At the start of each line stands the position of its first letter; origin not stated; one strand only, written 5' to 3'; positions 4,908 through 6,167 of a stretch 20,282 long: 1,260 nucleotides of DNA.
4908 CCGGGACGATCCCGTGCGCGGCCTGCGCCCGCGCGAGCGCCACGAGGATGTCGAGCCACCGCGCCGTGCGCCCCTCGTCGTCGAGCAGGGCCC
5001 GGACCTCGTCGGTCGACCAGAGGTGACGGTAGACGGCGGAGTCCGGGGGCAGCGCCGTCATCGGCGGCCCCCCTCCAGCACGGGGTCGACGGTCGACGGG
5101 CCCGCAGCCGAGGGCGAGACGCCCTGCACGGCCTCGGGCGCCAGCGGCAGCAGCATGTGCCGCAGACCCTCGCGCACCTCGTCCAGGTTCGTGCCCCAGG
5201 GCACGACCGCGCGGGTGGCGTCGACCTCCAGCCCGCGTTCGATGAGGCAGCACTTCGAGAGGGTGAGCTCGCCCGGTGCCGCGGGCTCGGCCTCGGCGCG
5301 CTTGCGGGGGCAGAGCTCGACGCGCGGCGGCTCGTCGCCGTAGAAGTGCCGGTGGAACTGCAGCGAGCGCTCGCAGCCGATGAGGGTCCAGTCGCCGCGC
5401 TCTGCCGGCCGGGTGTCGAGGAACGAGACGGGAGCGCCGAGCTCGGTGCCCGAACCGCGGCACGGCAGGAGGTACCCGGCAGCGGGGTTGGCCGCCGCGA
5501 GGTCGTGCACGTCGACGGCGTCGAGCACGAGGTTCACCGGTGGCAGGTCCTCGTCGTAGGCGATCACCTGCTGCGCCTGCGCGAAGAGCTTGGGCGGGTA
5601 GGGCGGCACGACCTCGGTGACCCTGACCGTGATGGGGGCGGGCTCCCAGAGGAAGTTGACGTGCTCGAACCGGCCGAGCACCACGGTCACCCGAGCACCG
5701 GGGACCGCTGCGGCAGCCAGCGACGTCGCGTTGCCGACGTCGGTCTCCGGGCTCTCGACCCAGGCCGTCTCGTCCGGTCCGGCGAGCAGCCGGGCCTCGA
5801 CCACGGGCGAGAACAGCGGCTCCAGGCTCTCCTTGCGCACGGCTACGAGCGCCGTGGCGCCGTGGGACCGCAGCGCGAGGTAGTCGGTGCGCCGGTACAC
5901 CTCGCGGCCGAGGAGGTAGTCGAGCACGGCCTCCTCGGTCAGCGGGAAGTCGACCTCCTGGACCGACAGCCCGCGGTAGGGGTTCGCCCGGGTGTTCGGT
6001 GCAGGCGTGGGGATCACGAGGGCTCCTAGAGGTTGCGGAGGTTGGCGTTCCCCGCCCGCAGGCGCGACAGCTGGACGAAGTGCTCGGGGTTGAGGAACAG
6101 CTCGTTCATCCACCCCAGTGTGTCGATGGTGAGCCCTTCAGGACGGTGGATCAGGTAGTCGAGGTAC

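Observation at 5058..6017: Unrecognised Cys-rich 319-aa protein translationally locked between 2-KPCC and the XcbC-like lyase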

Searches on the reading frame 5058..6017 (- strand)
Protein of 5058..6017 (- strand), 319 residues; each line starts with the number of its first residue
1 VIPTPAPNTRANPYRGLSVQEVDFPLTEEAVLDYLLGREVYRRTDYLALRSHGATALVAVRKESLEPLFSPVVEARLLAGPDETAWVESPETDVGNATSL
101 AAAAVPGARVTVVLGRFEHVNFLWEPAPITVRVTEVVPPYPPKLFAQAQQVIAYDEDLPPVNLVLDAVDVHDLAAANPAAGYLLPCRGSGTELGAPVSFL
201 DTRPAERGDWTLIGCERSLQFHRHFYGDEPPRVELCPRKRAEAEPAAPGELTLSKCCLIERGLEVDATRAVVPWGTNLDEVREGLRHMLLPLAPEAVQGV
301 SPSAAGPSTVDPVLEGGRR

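Call 5: search_protein_families(library=pfam, proteins=[window:5058-6017:-], max_evalue=0.1)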
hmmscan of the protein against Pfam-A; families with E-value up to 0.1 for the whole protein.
window:5058-6017:- (319 aa): 1 family
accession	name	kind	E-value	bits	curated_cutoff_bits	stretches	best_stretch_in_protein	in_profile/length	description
PF24830.1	DUF7714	-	2.2e-85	286.6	25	1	11-288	4-276/280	Family of unknown function (DUF7714)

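Call 6: search_protein_families(library=ncbifam, proteins=[window:5058-6017:-], max_evalue=0.1)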
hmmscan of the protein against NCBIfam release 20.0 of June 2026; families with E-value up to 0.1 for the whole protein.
window:5058-6017:- (319 aa): 1 family
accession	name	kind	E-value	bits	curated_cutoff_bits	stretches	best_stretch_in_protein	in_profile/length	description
NF052538.2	CoM_XcbA_fam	subfamily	1.5e-123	411.8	150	1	4-288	3-288/293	XcbA family protein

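Call 11: find_homologous_proteins(query=window:5061-6017:-)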
Query window:5061-6017:- (319 aa): 2523 proteins with E <= 0.001 among 8000 candidates; the best 120 are listed.
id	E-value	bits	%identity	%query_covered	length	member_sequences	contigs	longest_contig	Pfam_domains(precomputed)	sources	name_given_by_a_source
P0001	1.8e-183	627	91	94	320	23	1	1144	PF24830.2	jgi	jgi:hypothetical protein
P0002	2.6e-182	624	88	100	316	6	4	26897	PF24830.2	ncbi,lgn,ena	-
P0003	3.0e-182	623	87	100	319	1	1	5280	PF24830.2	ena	-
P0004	5.3e-175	600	88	94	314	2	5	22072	PF24830.2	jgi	jgi:hypothetical protein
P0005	2.8e-163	561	80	96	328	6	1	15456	PF24830.2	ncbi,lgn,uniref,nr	ncbi:hypothetical protein [Kineosporia sp. A_224]|uniref:DUF7714 family protein n=1 Tax=Kineosporia 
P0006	1.3e-162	559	81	97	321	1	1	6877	PF24830.2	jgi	jgi:hypothetical protein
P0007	1.0e-161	556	82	96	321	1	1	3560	PF24830.2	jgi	jgi:hypothetical protein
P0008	1.4e-160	552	80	96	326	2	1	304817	PF24830.2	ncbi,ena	-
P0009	1.1e-159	549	80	96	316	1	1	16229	PF24830.2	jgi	jgi:hypothetical protein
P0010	1.1e-159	549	80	95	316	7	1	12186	PF24830.2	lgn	-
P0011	1.1e-159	549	80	96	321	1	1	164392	PF24830.2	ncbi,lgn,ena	-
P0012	2.6e-159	548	81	94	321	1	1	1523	PF24830.2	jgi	jgi:hypothetical protein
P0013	7.7e-159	546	80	96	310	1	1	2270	PF24830.2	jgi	jgi:hypothetical protein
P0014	2.9e-158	545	79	96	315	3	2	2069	PF24830.2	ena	-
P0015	4.8e-157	541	79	96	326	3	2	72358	PF24830.2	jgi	jgi:hypothetical protein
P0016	1.1e-156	539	78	96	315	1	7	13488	PF24830.2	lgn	-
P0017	1.5e-156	539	80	96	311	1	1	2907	PF24830.2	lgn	-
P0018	2.6e-156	538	82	91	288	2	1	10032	PF24830.2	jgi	jgi:hypothetical protein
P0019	2.9e-156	538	77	97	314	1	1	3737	PF24830.2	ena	-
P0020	5.9e-156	537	78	96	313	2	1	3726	PF24830.2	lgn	-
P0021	1.1e-155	536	84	91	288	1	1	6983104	PF24830.2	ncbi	ncbi:DUF7714 family protein [Pseudonocardia saturnea]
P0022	7.4e-155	533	82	91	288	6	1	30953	PF24830.2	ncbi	ncbi:MAG: hypothetical protein ACKVZ6_24000 [Kineosporiaceae bacterium]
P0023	2.0e-154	532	77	96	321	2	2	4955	PF24830.2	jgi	-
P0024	2.5e-154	532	83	91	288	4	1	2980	PF24830.2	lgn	-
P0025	3.0e-154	531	84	91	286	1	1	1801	PF24830.2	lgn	-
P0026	3.4e-154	531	79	96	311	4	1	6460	PF24830.2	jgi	jgi:hypothetical protein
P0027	3.4e-154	531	76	96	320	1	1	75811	PF24830.2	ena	-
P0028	5.1e-154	531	77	96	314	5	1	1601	PF24830.2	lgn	-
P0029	5.3e-154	531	81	91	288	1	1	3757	PF24830.2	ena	-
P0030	6.8e-154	530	78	96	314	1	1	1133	PF24830.2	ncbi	-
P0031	1.7e-153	529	78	96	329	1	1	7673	PF24830.2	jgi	jgi:hypothetical protein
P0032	1.0e-152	526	81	91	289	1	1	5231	PF24830.2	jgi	jgi:hypothetical protein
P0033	3.4e-152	525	77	96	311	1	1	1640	PF24830.2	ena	-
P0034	7.8e-152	523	77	96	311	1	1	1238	PF24830.2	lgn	-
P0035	8.2e-152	523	81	91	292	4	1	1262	PF24830.2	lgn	-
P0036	8.5e-152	523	80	91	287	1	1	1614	PF24830.2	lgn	-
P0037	1.1e-151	523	77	96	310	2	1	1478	PF24830.2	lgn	-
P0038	1.3e-151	523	81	91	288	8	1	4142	PF24830.2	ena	-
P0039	2.1e-151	522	80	91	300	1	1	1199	PF24830.2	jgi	jgi:hypothetical protein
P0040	3.9e-151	521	81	91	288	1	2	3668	PF24830.2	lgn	-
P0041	1.4e-150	519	81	91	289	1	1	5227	PF24830.2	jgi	jgi:hypothetical protein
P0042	1.4e-150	519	81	91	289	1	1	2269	PF24830.2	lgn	-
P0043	7.6e-150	517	82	91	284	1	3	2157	PF24830.2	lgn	-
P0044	9.7e-150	517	81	91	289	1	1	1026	PF24830.2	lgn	-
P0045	1.1e-149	516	81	91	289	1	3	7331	PF24830.2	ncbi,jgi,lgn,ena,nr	ncbi:MAG TPA: hypothetical protein VM367_01305 [Pseudonocardia sp.]|jgi:hypothetical protein|nr:hypo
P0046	3.1e-149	515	80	91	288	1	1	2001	PF24830.2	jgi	jgi:hypothetical protein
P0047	5.7e-149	514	80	91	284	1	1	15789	PF24830.2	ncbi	ncbi:MAG: DUF7714 family protein [Pseudonocardia sp.]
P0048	5.1e-148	511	77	91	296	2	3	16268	PF24830.2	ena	-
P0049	9.6e-148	510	80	91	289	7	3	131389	PF24830.2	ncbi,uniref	ncbi:DUF7714 family protein [Pseudonocardia sp.]|uniref:DUF7714 family protein n=1 Tax=Pseudonocardi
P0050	2.6e-147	509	75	95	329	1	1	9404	PF24830.2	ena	-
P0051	4.8e-147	508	76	96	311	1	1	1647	PF24830.2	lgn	-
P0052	6.7e-147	507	79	91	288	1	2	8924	PF24830.2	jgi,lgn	jgi:hypothetical protein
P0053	2.1e-146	506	77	91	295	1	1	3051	PF24830.2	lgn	-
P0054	6.1e-146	504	75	94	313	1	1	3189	PF24830.2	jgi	jgi:hypothetical protein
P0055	7.0e-146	504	79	91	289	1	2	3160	PF24830.2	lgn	-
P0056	3.2e-145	502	77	91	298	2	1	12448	PF24830.2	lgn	-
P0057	4.9e-145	501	77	91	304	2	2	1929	PF24830.2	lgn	-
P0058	7.9e-144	497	78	91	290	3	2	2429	PF24830.2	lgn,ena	-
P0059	1.1e-143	497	79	91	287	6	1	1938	PF24830.2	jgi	jgi:hypothetical protein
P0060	6.7e-142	491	77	91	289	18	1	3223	PF24830.2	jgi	jgi:hypothetical protein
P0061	1.9e-141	489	77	91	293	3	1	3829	PF24830.2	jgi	-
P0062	7.8e-141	487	77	91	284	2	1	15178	PF24830.2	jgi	jgi:hypothetical protein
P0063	1.6e-140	486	77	91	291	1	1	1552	PF24830.2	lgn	-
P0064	1.6e-140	486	77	91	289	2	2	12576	PF24830.2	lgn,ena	-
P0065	6.0e-140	484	77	91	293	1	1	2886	PF24830.2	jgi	jgi:hypothetical protein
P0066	5.2e-139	481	76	91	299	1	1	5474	PF24830.2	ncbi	-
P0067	1.2e-138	480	76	91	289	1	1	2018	PF24830.2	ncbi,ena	-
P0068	2.5e-138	479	75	91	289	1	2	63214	PF24830.2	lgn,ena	-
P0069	8.4e-138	477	76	91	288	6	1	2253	PF24830.2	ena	-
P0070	9.2e-138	477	75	91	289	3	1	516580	PF24830.2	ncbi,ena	-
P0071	1.6e-137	476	77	89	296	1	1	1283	PF24830.2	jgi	jgi:hypothetical protein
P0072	4.8e-136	472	70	93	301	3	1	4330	PF24830.2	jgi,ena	jgi:hypothetical protein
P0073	6.8e-136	471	74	91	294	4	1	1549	PF24830.2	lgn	-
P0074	1.8e-135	470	76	89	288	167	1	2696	PF24830.2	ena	-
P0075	1.9e-135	470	75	91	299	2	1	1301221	PF24830.2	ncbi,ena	-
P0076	2.1e-135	469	76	89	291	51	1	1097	PF24830.2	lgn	-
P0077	2.4e-135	469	75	91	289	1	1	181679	PF24830.2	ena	-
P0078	3.2e-135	469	75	91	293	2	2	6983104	PF24830.2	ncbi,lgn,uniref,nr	ncbi:DUF7714 family protein [Pseudonocardia saturnea]|uniref:DUF7714 family protein n=1 Tax=Pseudono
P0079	3.4e-135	469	69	94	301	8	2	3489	PF24830.2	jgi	jgi:hypothetical protein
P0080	4.0e-135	469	75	91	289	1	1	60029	PF24830.2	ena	-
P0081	5.8e-135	468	74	91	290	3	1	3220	PF24830.2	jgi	jgi:hypothetical protein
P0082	8.5e-135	467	76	89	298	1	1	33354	PF24830.2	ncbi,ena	-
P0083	9.8e-135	467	75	90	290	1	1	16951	PF24830.2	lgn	-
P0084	1.3e-134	467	74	91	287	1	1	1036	PF24830.2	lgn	-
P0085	1.7e-134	466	75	91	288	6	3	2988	PF24830.2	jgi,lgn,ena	jgi:hypothetical protein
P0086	2.2e-134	466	75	89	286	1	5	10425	PF24830.2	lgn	-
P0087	3.5e-134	465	74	89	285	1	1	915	PF24830.2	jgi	jgi:hypothetical protein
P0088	1.4e-133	463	72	91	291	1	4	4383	PF24830.2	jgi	jgi:hypothetical protein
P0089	2.0e-133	463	73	91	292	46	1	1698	PF24830.2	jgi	jgi:hypothetical protein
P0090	2.7e-133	462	71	90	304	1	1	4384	PF24830.2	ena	-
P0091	4.0e-133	462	75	90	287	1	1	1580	PF24830.2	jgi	jgi:hypothetical protein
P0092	1.2e-132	460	74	91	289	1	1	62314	PF24830.2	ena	-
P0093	1.4e-132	460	73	91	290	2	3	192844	PF24830.2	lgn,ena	-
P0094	2.0e-132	460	73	91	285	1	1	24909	PF24830.2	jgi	jgi:hypothetical protein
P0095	2.2e-132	460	74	90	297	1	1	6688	PF24830.2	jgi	jgi:hypothetical protein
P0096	2.6e-132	459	70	90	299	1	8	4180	PF24830.2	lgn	-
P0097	2.8e-132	459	71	90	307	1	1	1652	PF24830.2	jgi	jgi:hypothetical protein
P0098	3.0e-132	459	74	91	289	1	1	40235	PF24830.2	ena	-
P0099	3.5e-132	459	72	91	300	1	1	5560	PF24830.2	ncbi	-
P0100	3.6e-132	459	74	90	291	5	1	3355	PF24830.2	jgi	jgi:hypothetical protein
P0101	4.2e-132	459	73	91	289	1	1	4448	PF24830.2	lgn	-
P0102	4.4e-132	459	74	91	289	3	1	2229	PF24830.2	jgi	jgi:hypothetical protein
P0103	4.8e-132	458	71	90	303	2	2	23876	PF24830.2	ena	-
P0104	8.6e-132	458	73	91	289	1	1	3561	PF24830.2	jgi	jgi:hypothetical protein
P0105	1.2e-131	457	72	90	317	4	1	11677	PF24830.2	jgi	jgi:hypothetical protein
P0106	1.5e-131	457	74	90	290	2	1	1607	PF24830.2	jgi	jgi:hypothetical protein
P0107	1.8e-131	457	74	90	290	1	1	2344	PF24830.2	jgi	jgi:hypothetical protein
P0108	2.0e-131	456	73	91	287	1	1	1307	PF24830.2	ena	-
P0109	2.0e-131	456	72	90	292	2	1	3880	PF24830.2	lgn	-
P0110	2.1e-131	456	70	90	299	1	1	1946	PF24830.2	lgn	-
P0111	2.3e-131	456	71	90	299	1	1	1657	PF24830.2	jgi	jgi:hypothetical protein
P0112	2.7e-131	456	72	91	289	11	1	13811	PF24830.2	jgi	jgi:hypothetical protein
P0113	3.4e-131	456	70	91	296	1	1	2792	PF24830.2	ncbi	-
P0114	4.1e-131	455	70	90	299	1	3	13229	PF24830.2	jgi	jgi:hypothetical protein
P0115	4.7e-131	455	74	90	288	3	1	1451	PF24830.2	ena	-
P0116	5.0e-131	455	74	90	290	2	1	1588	PF24830.2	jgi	jgi:hypothetical protein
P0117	6.3e-131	455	68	90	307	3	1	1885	PF24830.2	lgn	-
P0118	7.3e-131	455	70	90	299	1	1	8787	PF24830.2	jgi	-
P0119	7.4e-131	455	73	91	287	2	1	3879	PF24830.2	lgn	-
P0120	7.9e-131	454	74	90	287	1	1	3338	PF24830.2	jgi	jgi:hypothetical protein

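Call 12: search_solved_structures(query=window:5061-6017:-, max_evalue=10)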
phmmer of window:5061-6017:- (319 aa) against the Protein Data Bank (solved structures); distinct sequences matched with E-value up to 10: 0.

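Call 15: search_dna_similar(query=window:5061-6017:-, collection=plasmids, mode=protein, max_rows=40, max_evalue=0.001)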
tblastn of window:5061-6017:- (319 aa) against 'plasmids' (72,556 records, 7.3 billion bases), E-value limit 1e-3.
Records with a match: 6; places in all: 9; records where one place covers at least 80% of the query: 6.
Best place of each record, by identity: 60-80% 2; <60% 4.
By first word of the organism name: Mycolicibacterium 2; Methylocystis 2; Nocardioides 1; Xanthobacter 1.
By predicted mobility (MOB-suite, as given by PLSDB): conjugative 2; mobilizable 2; non-mobilizable 2.
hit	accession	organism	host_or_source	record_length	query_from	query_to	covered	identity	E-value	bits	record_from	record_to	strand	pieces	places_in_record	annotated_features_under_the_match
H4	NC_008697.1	Nocardioides sp. JS614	-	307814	1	315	99%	59.9%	1e-105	345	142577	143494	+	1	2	hypothetical protein | phosphosulfolactate synthase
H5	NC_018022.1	Mycolicibacterium chubuense NBB4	-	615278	1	297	93%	63.1%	5e-110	357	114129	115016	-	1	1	hypothetical protein | phosphosulfolactate synthase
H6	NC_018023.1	Mycolicibacterium chubuense NBB4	-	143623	1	288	90%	64.0%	3e-103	338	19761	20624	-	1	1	hypothetical protein | phosphosulfolactate synthase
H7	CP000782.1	Xanthobacter autotrophicus Py2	-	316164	13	289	87%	48.8%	6e-69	239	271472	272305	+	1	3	conserved hypothetical protein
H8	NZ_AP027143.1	Methylocystis iwaonis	-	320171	6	289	89%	39.0%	2e-51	189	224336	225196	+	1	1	hypothetical protein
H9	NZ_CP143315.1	Methylocystis iwaonis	cell culture,rice rhizosphere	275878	6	289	89%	38.8%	2e-51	189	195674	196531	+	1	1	hypothetical protein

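Call 16: get_annotated_region(hit=H7, flank=9000)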
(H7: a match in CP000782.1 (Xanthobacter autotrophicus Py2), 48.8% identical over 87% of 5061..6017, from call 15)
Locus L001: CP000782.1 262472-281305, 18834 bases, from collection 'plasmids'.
description: Xanthobacter autotrophicus Py2 plasmid pXAUT01, complete sequence
organism: Xanthobacter autotrophicus Py2 (NCBI taxid 78245)
taxonomy: Bacteria; Pseudomonadota; Alphaproteobacteria; Hyphomicrobiales; Xanthobacteraceae; Xanthobacter; Xanthobacter autotrophicus; Xanthobacter autotrophicus Py2
host: -; source: -; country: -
typing (MOB-suite, as given by PLSDB): conjugative; replicon rep_cluster_649; relaxase MOBQ; mating-pair formation MPF_T
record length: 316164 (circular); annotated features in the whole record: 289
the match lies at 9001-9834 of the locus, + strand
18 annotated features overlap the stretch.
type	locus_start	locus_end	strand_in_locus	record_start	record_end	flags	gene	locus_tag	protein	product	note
CDS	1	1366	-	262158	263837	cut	-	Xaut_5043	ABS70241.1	methylmalonyl-CoA mutase, large subunit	-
CDS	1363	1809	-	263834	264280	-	-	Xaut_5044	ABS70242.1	cobalamin B12-binding domain protein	-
CDS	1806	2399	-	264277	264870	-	-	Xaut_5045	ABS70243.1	transcriptional regulator, TetR family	-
CDS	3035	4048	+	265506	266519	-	-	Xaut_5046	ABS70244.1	conserved hypothetical protein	-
CDS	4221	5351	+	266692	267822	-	-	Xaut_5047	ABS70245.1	2-hydroxypropyl-CoM lyase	-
CDS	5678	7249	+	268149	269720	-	-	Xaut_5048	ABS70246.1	pyridine nucleotide-disulphide oxidoreductase dimerisation region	-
CDS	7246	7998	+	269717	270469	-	-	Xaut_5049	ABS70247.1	short-chain dehydrogenase/reductase SDR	-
CDS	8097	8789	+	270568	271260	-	-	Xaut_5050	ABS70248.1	short-chain dehydrogenase/reductase SDR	-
CDS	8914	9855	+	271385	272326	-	-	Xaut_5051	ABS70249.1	conserved hypothetical protein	-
CDS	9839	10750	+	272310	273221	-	-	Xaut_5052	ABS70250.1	Phosphosulfolactate synthase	-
CDS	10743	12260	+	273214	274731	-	-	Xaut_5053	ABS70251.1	fumarate lyase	-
CDS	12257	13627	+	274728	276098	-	-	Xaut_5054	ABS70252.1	fumarate lyase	-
CDS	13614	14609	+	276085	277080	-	-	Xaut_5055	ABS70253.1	1-aminocyclopropane-1-carboxylate deaminase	-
CDS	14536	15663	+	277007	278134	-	-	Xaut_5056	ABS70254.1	transcriptional regulator, LysR family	-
CDS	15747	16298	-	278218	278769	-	-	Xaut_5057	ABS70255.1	hypothetical protein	-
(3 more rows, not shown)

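Call 17: get_annotated_region(hit=H4, flank=9000)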
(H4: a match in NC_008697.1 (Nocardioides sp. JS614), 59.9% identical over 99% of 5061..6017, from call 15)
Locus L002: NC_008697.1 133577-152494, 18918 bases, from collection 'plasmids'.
description: Nocardioides sp. JS614 plasmid pNOCA01, complete sequence
organism: Nocardioides sp. JS614 (NCBI taxid 196162)
taxonomy: Bacteria; Actinomycetota; Actinomycetes; Propionibacteriales; Nocardioidaceae; Nocardioides; Nocardioides sp. JS614
host: -; source: -; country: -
typing (MOB-suite, as given by PLSDB): conjugative; replicon rep_cluster_1783; relaxase MOBF; mating-pair formation MPF_T
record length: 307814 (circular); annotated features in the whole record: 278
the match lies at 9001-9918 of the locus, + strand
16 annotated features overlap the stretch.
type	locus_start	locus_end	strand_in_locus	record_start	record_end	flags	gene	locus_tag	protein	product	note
CDS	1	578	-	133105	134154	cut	-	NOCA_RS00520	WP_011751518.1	methane monooxygenase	-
CDS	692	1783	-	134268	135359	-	-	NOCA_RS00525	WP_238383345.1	cobalamin-independent methionine synthase II family protein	-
CDS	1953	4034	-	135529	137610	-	-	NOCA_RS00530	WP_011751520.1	acetate--CoA ligase family protein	-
CDS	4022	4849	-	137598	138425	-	-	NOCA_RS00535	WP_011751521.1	CoA-transferase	-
CDS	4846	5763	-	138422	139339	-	-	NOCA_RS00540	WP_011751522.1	CoA-transferase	-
CDS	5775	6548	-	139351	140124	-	-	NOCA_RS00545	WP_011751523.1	glucose 1-dehydrogenase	-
CDS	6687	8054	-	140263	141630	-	-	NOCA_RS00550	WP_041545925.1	FAD-dependent oxidoreductase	-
CDS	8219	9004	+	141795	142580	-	-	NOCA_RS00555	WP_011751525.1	phosphosulfolactate synthase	-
CDS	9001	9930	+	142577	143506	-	-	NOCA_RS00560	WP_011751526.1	hypothetical protein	-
CDS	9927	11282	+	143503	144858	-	-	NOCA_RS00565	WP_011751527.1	adenylosuccinate lyase family protein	-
CDS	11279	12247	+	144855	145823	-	-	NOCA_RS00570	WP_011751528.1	pyridoxal-phosphate dependent enzyme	-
CDS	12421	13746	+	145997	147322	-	-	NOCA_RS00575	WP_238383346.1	argininosuccinate lyase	-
CDS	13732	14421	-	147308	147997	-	-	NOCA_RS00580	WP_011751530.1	phosphoadenylyl-sulfate reductase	GO:0019379 - sulfate assimilation, phosphoadenylyl sulfate reduction by phosphoadenylyl-sulfate reductase (thioredoxin) ...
CDS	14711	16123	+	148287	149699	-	-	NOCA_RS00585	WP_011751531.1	aldehyde dehydrogenase family protein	-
CDS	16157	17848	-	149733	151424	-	-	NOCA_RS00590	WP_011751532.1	helix-turn-helix domain-containing protein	-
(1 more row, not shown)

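Call 18: get_annotated_region(hit=H8, flank=9000)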
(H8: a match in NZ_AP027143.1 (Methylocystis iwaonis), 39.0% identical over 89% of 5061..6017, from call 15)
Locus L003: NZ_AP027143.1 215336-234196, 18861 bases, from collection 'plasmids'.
description: Methylocystis iwaonis strain SS37A-Re plasmid pSS37A-Re-1, complete sequence
organism: Methylocystis iwaonis (NCBI taxid 2885079)
taxonomy: Bacteria; Pseudomonadota; Alphaproteobacteria; Hyphomicrobiales; Methylocystaceae; Methylocystis; Methylocystis iwaonis
host: -; source: -; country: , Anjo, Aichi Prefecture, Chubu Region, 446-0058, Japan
typing (MOB-suite, as given by PLSDB): non-mobilizable
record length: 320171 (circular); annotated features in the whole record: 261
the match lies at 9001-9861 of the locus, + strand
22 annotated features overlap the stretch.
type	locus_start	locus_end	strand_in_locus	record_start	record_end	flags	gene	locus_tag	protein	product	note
CDS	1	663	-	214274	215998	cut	-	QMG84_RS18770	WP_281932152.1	oxidoreductase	-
CDS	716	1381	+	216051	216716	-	-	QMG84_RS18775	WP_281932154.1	hypothetical protein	-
CDS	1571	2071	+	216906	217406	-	-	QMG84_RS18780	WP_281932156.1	cupin domain-containing protein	-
CDS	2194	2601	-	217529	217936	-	-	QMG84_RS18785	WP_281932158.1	DUF983 domain-containing protein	-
CDS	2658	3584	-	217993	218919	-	-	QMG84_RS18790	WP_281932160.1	Pnap_2097 family protein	GO:0009058 - biosynthetic process [Evidence IEA]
CDS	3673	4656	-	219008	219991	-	-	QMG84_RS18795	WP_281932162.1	sll0787 family AIR synthase-like protein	GO:0009058 - biosynthetic process [Evidence IEA]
CDS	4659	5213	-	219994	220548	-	-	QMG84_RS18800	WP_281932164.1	MSMEG_0567/Sll0786 family nitrogen starvation N-acetyltransferase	-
CDS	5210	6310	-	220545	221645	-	-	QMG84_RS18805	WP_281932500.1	MSMEG_0568 family radical SAM protein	GO:0009058 - biosynthetic process [Evidence IEA]; GO:0046500 - S-adenosylmethionine metabolic process [Evidence IEA]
CDS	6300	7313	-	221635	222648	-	-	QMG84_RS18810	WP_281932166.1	Nit6803 family nitrilase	GO:0009058 - biosynthetic process [Evidence IEA]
CDS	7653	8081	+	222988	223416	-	-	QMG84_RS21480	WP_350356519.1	OsmC family protein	GO:0006979 - response to oxidative stress [Evidence IEA]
CDS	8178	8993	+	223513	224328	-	-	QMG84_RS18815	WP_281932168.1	phosphosulfolactate synthase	-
CDS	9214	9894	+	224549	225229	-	-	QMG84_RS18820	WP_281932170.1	hypothetical protein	-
CDS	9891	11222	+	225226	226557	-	-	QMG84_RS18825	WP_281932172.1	adenylosuccinate lyase family protein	-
CDS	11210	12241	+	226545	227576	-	-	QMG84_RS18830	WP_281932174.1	pyridoxal-phosphate dependent enzyme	-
CDS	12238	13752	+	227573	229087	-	-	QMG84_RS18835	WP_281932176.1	argininosuccinate lyase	-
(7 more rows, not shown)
